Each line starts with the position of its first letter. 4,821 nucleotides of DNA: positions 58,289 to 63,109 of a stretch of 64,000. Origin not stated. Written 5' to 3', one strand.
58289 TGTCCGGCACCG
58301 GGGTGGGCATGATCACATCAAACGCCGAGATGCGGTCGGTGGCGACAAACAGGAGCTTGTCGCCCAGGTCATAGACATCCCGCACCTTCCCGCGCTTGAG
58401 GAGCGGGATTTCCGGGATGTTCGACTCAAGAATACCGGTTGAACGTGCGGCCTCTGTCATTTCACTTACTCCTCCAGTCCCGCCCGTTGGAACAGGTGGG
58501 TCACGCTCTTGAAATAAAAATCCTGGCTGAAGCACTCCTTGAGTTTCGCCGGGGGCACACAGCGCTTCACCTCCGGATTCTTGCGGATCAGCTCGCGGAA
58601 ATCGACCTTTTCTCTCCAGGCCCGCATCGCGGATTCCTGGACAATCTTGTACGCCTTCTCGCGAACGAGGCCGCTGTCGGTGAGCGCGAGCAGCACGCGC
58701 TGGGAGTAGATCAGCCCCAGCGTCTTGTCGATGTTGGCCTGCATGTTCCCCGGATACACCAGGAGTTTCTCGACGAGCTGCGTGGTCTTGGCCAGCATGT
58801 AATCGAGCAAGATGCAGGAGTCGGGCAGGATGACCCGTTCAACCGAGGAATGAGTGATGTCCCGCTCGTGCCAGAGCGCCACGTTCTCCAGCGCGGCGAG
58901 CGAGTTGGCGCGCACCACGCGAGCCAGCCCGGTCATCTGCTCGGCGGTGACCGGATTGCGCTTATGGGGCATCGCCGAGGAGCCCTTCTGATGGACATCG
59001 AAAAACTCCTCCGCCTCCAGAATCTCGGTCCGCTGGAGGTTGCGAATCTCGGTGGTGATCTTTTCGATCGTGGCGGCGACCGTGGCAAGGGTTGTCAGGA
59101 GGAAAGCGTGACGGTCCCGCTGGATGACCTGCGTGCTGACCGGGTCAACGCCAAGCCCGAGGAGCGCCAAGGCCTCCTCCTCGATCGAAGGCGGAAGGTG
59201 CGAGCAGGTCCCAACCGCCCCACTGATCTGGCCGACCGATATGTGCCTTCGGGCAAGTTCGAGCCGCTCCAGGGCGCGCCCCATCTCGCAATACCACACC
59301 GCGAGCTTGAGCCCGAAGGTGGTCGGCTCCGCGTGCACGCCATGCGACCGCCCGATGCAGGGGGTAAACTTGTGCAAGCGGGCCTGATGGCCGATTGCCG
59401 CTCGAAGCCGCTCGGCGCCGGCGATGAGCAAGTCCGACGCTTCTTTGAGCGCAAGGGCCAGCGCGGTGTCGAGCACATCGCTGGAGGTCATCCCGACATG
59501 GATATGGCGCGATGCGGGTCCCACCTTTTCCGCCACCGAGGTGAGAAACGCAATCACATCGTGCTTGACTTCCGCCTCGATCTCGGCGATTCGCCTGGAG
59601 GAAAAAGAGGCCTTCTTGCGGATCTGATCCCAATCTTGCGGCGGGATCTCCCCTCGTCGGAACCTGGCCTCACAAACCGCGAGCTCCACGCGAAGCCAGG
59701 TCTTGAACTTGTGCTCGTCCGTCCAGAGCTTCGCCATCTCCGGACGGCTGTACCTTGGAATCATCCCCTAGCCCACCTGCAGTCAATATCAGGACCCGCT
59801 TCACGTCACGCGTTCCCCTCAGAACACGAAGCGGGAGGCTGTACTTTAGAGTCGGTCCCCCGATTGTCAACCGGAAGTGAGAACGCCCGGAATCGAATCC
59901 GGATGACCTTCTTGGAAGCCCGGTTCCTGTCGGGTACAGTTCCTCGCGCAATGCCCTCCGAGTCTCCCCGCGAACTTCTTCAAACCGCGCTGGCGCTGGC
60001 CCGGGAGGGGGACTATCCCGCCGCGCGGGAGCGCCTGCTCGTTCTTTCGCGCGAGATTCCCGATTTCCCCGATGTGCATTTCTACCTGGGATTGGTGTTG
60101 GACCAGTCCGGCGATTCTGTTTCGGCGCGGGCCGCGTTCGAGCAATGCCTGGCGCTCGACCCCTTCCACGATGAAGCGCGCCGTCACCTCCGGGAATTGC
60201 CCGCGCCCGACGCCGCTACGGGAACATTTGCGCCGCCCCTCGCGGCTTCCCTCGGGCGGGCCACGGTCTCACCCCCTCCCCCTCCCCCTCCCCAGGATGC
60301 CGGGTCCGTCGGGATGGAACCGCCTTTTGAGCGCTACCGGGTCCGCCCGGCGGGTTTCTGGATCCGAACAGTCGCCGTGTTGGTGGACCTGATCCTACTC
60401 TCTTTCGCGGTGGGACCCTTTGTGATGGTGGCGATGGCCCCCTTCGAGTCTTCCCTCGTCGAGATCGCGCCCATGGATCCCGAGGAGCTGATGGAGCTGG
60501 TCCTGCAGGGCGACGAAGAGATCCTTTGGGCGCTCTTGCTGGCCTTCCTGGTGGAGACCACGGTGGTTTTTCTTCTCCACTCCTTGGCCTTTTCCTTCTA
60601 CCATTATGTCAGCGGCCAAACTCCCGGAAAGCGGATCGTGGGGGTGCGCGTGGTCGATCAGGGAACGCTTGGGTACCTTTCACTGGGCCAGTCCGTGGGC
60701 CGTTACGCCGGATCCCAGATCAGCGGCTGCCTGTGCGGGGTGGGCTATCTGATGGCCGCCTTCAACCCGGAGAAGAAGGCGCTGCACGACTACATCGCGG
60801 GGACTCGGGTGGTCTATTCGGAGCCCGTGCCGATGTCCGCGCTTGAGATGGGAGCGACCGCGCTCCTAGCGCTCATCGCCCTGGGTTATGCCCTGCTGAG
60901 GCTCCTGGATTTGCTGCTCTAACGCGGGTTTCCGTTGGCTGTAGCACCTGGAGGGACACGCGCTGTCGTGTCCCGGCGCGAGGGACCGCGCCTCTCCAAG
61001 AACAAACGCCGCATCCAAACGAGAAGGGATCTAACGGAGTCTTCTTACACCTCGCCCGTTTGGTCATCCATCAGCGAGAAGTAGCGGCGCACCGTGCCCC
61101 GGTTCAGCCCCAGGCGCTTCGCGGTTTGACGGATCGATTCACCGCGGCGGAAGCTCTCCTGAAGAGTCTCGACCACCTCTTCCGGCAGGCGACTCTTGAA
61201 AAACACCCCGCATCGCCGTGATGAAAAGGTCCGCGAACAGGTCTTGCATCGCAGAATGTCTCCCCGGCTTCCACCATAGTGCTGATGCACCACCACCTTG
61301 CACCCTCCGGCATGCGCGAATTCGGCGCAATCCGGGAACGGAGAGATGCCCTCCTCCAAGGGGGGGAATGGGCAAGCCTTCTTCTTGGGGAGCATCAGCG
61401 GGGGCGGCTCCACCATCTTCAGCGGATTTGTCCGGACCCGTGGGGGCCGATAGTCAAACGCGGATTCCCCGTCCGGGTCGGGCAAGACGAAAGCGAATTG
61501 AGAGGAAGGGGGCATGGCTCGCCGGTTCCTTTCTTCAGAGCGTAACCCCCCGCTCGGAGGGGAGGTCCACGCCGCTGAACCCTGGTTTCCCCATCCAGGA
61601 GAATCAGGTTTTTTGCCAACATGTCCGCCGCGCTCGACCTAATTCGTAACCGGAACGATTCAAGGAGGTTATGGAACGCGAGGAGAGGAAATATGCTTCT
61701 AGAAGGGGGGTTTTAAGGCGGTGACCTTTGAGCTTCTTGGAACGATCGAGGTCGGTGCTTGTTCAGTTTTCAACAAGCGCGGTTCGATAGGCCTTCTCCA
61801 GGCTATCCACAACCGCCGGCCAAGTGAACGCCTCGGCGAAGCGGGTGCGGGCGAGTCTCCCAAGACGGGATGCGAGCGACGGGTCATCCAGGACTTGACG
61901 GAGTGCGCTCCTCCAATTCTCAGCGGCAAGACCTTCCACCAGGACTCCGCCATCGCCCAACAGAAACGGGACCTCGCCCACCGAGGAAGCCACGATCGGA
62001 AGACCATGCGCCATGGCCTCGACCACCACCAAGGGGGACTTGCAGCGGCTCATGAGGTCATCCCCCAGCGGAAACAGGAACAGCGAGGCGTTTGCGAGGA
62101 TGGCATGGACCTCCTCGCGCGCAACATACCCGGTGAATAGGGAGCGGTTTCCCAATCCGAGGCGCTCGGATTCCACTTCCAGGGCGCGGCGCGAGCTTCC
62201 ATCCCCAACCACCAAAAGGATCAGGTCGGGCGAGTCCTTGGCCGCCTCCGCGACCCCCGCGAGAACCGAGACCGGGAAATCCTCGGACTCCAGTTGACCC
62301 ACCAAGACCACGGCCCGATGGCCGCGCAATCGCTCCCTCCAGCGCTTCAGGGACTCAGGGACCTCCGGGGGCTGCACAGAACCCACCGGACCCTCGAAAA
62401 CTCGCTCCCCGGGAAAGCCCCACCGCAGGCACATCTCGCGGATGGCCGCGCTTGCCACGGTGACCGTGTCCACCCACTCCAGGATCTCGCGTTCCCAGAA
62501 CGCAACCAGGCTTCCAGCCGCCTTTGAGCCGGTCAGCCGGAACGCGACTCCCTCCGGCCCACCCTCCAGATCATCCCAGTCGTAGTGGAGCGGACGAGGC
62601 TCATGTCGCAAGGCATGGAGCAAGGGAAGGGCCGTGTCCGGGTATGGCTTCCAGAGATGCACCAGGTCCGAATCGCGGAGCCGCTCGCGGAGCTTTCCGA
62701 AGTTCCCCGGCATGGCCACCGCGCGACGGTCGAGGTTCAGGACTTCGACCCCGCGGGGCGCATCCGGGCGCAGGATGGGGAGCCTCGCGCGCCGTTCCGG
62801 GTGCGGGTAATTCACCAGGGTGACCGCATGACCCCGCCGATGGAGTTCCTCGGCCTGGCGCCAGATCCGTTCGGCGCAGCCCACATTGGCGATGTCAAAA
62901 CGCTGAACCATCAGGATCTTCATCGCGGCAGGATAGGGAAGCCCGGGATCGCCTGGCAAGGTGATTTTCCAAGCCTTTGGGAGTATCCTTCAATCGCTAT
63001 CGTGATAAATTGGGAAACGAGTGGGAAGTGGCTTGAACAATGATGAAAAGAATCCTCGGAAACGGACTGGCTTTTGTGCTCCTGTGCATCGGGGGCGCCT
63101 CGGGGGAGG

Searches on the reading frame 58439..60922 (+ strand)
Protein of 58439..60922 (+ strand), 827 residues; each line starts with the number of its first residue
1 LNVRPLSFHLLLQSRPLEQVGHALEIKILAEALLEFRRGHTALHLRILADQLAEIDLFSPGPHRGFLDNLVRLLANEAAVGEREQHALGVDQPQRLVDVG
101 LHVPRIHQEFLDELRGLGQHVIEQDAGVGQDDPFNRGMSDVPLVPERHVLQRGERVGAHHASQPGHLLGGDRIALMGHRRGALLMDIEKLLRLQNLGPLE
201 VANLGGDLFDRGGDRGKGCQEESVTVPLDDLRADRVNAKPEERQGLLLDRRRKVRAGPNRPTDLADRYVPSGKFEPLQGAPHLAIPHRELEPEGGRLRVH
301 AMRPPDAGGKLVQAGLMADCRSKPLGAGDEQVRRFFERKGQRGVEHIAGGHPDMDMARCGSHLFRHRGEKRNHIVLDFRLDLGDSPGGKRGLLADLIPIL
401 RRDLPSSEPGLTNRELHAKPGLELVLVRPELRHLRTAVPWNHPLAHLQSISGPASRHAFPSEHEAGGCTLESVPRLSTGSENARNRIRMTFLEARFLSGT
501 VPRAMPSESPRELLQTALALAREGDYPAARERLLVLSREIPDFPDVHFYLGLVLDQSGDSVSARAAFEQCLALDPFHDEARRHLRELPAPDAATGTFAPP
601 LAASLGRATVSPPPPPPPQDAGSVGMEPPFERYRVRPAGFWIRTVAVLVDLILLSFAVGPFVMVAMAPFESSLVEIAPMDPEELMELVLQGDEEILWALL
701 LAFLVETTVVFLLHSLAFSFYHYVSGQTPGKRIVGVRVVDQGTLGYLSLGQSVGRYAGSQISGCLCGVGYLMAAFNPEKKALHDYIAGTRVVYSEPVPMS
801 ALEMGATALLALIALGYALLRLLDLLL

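Call 50: search_protein_families(library=pfam, proteins=[window:58439-60922:+], max_evalue=0.001)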
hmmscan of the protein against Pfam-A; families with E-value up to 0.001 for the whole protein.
window:58439-60922:+ (827 aa): 4 families
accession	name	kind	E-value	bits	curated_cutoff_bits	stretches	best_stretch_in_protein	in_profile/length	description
PF06271.18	RDD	-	1.7e-19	70.9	24.1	1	637-788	1-137/137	RDD family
PF07719.23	TPR_2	-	4.4e-06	26.9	27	1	544-575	1-32/34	Tetratricopeptide repeat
PF13432.12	TPR_16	-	1.5e-05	25.8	32.7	1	515-576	2-63/65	Tetratricopeptide repeat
PF13428.12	TPR_14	-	0.00059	20.7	23.5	0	544-583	1-40/44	Tetratricopeptide repeat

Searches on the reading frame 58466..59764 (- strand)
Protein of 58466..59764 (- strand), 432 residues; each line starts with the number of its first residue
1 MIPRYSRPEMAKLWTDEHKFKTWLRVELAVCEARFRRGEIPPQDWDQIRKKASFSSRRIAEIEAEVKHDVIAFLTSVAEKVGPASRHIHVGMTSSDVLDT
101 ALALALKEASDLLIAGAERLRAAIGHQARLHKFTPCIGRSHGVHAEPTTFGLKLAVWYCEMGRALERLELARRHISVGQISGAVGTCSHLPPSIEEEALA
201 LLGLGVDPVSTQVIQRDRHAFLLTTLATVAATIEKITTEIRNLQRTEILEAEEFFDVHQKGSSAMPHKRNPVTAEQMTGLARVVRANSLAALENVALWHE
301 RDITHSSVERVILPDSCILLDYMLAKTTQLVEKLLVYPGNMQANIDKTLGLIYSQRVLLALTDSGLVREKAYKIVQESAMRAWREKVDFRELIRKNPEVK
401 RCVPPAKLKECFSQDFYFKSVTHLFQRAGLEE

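Call 50: search_protein_families(library=pfam, proteins=[window:58466-59764:-], max_evalue=0.001)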
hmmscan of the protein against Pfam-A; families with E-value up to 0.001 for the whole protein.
window:58466-59764:- (432 aa): 2 families
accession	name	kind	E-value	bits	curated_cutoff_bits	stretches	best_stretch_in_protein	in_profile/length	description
PF00206.25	Lyase_1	-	5e-47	161.3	27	1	7-284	7-310/312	Lyase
PF10397.14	ADSL_C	-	3.2e-22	79.1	32.7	1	350-428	1-79/79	Adenylosuccinate lyase C-terminus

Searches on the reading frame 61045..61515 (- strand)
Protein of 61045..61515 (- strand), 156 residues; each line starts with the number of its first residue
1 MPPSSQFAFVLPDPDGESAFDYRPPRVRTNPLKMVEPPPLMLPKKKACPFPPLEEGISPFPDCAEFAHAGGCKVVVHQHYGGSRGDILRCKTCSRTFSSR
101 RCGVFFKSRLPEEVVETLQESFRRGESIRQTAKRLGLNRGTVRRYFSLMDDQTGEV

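Call 50: search_protein_families(library=pfam, proteins=[window:61045-61515:-], max_evalue=0.001)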
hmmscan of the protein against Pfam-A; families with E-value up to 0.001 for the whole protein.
window:61045-61515:- (156 aa): 3 families
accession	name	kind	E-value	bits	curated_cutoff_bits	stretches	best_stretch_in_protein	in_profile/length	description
PF13384.12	HTH_23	-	0.00049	20.3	24.6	1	123-146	15-38/50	Homeodomain-like domain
PF13556.12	HTH_30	-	0.00058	20.1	27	1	115-143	2-30/59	PucR C-terminal helix-turn-helix domain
PF13518.12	HTH_28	-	0.00086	19.8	25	0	123-144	10-31/52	Helix-turn-helix domain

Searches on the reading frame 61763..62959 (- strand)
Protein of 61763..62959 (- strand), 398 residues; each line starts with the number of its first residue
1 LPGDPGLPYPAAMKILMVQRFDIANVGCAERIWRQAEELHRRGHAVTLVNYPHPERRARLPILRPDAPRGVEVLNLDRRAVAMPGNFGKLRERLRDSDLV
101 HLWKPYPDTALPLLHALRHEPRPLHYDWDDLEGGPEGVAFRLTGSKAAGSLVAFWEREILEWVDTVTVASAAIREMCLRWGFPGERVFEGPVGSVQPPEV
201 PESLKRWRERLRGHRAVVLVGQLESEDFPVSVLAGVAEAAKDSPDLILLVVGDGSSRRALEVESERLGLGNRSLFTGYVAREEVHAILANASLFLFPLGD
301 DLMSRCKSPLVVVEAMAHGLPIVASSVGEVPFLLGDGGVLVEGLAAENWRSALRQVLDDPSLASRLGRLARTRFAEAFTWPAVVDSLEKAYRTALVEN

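Call 50: search_protein_families(library=pfam, proteins=[window:61763-62959:-], max_evalue=0.001)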
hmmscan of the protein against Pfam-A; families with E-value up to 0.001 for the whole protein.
window:61763-62959:- (398 aa): 6 families
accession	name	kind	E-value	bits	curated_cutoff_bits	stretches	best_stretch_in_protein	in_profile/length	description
PF13692.12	Glyco_trans_1_4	-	2.8e-21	76.7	27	1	216-359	3-142/142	Glycosyl transferases group 1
PF00534.26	Glycos_transf_1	-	1.7e-20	73.7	26.4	1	215-372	16-171/172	Glycosyl transferases group 1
PF13579.12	Glyco_trans_4_4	-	2.3e-12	48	29.7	1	27-187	2-152/158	Glycosyl transferase 4-like domain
PF13439.12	Glyco_transf_4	-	2.3e-11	44.4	28.5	1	31-187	7-159/170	Glycosyltransferase Family 4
PF20706.3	GT4-conflict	-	0.00085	18.8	26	0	282-387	273-385/385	Family 4 Glycosyltransferase in conflict systems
PF13524.12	Glyco_trans_1_2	-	0.00088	19.7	25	0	241-387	10-142/144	Glycosyl transferase-like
